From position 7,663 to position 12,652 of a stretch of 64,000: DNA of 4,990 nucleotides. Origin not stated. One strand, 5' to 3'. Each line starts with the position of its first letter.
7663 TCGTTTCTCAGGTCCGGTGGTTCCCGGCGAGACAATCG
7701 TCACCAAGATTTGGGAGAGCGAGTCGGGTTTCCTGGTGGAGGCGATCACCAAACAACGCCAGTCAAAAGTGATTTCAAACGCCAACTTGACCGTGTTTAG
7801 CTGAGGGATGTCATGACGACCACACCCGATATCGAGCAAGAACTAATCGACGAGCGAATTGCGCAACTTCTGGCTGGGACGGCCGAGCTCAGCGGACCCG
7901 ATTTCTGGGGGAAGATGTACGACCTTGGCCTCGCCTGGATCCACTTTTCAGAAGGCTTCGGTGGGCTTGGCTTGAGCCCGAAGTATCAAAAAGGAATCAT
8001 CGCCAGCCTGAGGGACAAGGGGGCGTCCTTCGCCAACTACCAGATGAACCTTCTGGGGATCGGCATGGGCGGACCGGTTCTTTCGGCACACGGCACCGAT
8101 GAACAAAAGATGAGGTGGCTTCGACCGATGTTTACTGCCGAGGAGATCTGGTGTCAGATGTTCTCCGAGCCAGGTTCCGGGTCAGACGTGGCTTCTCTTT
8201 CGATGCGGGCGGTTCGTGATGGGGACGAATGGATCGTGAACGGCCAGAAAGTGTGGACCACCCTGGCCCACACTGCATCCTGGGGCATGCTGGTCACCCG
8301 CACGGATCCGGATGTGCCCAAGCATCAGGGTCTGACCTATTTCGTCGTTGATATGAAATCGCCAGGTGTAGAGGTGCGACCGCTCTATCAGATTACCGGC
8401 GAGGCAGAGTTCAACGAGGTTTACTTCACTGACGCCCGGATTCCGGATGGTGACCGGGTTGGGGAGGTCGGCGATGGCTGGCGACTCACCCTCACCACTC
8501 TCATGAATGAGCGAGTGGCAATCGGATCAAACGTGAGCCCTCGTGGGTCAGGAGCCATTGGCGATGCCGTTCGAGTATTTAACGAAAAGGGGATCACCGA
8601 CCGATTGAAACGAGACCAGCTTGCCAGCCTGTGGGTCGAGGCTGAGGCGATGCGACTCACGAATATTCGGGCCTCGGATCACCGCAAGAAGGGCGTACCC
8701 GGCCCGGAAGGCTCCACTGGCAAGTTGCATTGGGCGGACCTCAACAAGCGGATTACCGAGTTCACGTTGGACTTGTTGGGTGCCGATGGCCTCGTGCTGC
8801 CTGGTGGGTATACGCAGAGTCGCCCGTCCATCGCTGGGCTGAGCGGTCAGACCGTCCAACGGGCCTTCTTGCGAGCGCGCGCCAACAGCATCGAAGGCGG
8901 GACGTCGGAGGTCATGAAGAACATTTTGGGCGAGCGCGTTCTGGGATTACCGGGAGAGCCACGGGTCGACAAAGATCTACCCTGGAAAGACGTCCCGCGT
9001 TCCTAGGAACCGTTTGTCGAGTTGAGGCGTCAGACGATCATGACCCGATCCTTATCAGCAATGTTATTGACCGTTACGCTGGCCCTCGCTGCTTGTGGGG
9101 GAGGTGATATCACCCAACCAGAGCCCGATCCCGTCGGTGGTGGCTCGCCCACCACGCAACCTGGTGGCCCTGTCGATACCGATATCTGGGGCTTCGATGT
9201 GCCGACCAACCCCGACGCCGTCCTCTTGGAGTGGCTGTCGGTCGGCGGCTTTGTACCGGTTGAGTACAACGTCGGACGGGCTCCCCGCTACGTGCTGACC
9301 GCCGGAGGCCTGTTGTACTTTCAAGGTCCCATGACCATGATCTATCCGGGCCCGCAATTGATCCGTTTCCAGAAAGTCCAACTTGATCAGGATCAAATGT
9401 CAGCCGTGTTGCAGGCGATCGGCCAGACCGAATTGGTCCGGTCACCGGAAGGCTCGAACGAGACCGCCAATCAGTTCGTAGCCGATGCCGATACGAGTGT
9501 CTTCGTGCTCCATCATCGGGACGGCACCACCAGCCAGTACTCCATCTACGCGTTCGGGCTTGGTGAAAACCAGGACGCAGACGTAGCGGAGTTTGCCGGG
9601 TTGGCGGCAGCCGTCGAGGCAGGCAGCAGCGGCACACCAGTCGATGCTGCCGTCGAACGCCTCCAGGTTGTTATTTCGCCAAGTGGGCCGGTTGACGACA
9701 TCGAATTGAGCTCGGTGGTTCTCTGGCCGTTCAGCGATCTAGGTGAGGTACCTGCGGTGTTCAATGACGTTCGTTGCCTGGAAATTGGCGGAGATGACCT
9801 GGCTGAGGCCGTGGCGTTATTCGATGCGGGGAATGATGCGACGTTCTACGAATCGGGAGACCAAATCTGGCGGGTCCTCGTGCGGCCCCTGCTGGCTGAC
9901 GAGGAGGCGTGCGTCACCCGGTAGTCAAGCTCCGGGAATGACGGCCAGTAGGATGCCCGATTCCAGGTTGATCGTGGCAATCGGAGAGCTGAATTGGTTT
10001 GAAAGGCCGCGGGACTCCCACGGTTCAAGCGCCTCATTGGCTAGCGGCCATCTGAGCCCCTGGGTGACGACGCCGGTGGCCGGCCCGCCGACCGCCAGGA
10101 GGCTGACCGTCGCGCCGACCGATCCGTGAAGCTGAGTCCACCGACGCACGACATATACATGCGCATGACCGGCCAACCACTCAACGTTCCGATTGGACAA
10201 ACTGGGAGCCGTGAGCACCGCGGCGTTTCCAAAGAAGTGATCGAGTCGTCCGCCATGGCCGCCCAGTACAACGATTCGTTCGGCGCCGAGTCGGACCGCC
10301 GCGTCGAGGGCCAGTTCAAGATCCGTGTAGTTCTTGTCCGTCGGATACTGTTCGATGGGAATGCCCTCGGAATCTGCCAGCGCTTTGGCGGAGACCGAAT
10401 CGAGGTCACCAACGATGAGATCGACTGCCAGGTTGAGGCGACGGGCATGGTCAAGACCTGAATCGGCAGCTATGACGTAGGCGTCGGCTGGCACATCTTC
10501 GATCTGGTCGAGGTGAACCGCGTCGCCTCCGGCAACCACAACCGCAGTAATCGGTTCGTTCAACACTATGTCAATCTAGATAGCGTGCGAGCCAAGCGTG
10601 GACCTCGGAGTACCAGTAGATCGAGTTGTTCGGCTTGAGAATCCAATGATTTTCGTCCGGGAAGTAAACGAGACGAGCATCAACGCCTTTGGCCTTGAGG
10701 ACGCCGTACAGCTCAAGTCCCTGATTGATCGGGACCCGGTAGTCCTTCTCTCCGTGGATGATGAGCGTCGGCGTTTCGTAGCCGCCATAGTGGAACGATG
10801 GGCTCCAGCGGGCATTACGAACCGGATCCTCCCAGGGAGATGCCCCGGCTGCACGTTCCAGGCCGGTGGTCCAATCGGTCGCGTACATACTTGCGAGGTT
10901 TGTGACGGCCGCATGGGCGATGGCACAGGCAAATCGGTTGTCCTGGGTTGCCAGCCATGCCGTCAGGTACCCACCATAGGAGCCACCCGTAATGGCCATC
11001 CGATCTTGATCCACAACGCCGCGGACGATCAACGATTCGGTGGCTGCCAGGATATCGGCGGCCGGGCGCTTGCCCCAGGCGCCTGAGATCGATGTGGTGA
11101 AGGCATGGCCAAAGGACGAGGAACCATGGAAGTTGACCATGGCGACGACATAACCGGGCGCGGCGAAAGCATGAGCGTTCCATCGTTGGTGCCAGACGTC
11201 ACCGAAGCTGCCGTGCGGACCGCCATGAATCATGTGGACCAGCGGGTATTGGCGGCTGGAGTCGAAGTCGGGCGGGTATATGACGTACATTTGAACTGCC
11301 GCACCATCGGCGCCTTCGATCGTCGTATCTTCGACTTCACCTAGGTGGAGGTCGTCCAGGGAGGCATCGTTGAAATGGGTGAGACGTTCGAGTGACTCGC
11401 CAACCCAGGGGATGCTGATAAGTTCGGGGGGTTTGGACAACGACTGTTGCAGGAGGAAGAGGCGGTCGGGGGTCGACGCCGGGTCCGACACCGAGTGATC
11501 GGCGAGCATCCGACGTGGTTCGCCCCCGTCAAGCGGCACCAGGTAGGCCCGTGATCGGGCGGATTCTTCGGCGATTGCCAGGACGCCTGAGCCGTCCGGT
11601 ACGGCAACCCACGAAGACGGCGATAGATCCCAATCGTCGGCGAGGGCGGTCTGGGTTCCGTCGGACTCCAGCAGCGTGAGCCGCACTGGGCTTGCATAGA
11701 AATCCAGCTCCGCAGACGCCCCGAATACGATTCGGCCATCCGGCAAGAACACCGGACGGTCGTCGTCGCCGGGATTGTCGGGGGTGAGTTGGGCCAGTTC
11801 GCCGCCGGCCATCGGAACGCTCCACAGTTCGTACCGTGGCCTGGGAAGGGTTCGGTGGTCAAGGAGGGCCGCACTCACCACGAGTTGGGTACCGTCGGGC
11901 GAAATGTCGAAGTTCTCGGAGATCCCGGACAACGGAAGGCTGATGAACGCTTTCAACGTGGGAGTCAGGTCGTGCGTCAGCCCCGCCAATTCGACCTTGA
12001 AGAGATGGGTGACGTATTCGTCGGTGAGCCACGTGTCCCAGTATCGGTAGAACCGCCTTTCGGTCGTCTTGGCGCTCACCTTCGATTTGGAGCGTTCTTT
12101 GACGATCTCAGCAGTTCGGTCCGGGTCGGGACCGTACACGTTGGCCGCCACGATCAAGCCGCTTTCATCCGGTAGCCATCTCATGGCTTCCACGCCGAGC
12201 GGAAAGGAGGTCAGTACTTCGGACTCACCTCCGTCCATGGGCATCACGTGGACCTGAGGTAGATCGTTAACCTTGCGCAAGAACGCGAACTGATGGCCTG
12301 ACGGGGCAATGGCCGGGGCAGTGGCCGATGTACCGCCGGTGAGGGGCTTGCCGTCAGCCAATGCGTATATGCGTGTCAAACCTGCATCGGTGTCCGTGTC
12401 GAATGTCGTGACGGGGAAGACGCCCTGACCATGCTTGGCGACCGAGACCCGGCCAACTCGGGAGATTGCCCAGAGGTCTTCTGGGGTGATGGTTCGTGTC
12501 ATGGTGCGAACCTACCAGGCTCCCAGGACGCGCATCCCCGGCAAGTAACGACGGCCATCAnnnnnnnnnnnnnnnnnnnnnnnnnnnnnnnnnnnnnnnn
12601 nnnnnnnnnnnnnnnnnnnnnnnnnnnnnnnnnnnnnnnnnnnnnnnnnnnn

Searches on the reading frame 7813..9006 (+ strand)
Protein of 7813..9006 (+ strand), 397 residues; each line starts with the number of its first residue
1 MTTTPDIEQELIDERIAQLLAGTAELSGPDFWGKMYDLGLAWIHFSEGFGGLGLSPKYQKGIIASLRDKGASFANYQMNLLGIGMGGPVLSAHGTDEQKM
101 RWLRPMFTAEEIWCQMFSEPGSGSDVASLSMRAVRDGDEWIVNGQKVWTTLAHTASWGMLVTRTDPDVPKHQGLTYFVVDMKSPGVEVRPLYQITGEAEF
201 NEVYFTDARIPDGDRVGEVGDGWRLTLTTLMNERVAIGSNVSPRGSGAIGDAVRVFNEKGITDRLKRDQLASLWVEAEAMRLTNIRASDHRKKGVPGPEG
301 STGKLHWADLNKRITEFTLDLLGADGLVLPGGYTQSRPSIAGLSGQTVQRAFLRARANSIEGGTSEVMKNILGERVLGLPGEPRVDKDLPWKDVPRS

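Call 84: search_protein_families(library=pfam, proteins=[window:7813-9006:+], max_evalue=0.0001)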
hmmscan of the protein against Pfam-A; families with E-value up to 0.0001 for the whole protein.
window:7813-9006:+ (397 aa): 3 families
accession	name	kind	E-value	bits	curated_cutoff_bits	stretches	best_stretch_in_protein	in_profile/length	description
PF02770.24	Acyl-CoA_dh_M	-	2.7e-21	76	33.3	1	114-207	1-96/97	Acyl-CoA dehydrogenase, middle domain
PF00441.29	Acyl-CoA_dh_1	-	1e-19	71.6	22.4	1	220-377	1-150/150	Acyl-CoA dehydrogenase, C-terminal domain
PF02771.21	Acyl-CoA_dh_N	-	1.5e-10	41.8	22.9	1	14-109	17-112/113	Acyl-CoA dehydrogenase, N-terminal domain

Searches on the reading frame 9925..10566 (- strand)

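Call 84: search_protein_families(library=pfam, proteins=[window:9925-10566:-], max_evalue=0.0001)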
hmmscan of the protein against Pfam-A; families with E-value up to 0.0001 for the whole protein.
window:9925-10566:- (213 aa): 2 families
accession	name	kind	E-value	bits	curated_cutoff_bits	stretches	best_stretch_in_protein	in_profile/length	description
PF04263.21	TPK_catalytic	-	6.3e-25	87.8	30.7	1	29-122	9-105/113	Thiamin pyrophosphokinase, catalytic domain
PF04265.19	TPK_B1_binding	-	2.2e-11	43.7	22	1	151-206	11-67/67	Thiamin pyrophosphokinase, vitamin B1 binding domain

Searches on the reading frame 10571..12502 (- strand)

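Call 84: search_protein_families(library=pfam, proteins=[window:10571-12502:-], max_evalue=0.0001)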
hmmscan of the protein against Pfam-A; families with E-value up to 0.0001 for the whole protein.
window:10571-12502:- (643 aa): 6 families
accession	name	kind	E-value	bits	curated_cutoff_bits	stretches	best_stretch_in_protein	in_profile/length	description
PF00326.27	Peptidase_S9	-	7.1e-57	192.8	22.6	1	437-642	1-210/213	Prolyl oligopeptidase family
PF20434.5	BD-FAE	-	5.2e-11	42.9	26.8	1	408-600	3-213/215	BD-FAE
PF02129.25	Peptidase_S15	-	2.1e-07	31.3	23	1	399-559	1-153/262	X-Pro dipeptidyl-peptidase (S15 family)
PF00561.26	Abhydrolase_1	-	1.6e-05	25.1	25.8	0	566-622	191-241/245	alpha/beta hydrolase fold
PF11144.14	DUF2920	-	1.8e-05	24.5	24.7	0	480-518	165-204/400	Protein of unknown function (DUF2920)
PF12740.14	PETase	-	2.1e-05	24.5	28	0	440-531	71-156/263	PET hydrolase-like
